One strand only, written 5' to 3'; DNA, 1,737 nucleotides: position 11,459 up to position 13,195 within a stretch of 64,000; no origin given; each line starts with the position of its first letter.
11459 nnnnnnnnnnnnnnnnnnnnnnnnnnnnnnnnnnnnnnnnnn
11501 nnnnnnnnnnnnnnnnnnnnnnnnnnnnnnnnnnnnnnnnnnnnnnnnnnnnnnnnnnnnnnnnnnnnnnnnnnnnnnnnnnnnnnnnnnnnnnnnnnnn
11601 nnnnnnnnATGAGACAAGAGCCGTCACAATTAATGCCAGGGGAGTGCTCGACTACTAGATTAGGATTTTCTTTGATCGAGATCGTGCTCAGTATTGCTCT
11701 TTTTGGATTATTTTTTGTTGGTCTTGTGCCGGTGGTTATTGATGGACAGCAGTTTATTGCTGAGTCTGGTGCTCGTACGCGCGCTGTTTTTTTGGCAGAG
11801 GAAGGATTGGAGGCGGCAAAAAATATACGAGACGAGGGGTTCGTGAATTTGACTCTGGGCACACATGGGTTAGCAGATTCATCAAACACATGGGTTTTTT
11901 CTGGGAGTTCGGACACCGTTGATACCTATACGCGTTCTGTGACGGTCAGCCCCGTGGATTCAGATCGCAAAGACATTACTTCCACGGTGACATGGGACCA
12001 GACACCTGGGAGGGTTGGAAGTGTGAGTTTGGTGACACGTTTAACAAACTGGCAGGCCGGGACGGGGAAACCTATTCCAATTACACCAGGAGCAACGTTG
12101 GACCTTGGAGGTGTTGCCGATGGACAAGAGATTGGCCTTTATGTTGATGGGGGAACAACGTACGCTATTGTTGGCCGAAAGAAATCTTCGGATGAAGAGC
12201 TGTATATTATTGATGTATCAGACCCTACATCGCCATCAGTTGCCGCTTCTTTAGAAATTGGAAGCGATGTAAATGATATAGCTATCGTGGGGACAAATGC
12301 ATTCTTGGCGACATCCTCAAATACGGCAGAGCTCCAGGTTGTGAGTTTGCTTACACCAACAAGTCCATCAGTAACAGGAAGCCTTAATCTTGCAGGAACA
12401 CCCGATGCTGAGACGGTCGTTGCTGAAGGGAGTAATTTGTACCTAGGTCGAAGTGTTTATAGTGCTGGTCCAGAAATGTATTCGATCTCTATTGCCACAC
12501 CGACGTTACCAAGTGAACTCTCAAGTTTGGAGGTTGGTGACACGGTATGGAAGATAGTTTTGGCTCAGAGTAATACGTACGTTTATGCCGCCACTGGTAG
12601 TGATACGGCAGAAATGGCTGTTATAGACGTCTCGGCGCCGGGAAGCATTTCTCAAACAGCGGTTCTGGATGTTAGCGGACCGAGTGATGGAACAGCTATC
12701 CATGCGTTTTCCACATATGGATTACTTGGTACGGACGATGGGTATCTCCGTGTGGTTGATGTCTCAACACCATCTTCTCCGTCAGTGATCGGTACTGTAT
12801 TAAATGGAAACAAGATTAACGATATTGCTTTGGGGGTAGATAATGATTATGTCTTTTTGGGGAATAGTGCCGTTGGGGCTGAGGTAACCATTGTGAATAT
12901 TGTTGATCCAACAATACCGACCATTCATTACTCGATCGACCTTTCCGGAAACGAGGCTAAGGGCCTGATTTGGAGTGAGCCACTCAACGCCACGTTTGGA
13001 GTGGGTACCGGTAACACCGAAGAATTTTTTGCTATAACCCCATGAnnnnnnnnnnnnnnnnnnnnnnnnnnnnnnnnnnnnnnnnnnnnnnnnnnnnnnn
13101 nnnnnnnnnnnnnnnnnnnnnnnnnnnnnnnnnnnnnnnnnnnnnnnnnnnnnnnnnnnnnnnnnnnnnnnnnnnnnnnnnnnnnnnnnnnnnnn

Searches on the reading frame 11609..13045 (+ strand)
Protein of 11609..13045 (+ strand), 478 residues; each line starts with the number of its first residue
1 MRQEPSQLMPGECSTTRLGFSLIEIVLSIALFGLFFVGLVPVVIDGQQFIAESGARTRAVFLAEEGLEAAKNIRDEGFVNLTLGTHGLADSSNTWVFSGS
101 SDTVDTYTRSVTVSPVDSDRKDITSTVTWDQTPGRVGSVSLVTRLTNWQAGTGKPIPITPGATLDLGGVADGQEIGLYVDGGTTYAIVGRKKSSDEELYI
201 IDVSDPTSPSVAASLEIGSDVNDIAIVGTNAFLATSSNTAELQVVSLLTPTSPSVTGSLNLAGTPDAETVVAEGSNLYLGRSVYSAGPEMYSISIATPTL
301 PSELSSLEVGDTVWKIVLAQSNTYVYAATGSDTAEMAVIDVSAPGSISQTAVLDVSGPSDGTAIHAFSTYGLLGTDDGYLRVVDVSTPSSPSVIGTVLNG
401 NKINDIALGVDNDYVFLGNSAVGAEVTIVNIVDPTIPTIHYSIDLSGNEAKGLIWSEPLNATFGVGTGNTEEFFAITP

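Call 57: search_protein_families(library=pfam, proteins=[window:11609-13045:+], max_evalue=0.00001)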
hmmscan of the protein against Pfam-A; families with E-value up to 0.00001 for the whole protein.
window:11609-13045:+ (478 aa): 1 family
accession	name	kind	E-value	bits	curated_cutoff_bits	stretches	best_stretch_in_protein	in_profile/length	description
PF08309.17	LVIVD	-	8.2e-09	35.1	20.2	0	376-397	19-40/42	LVIVD repeat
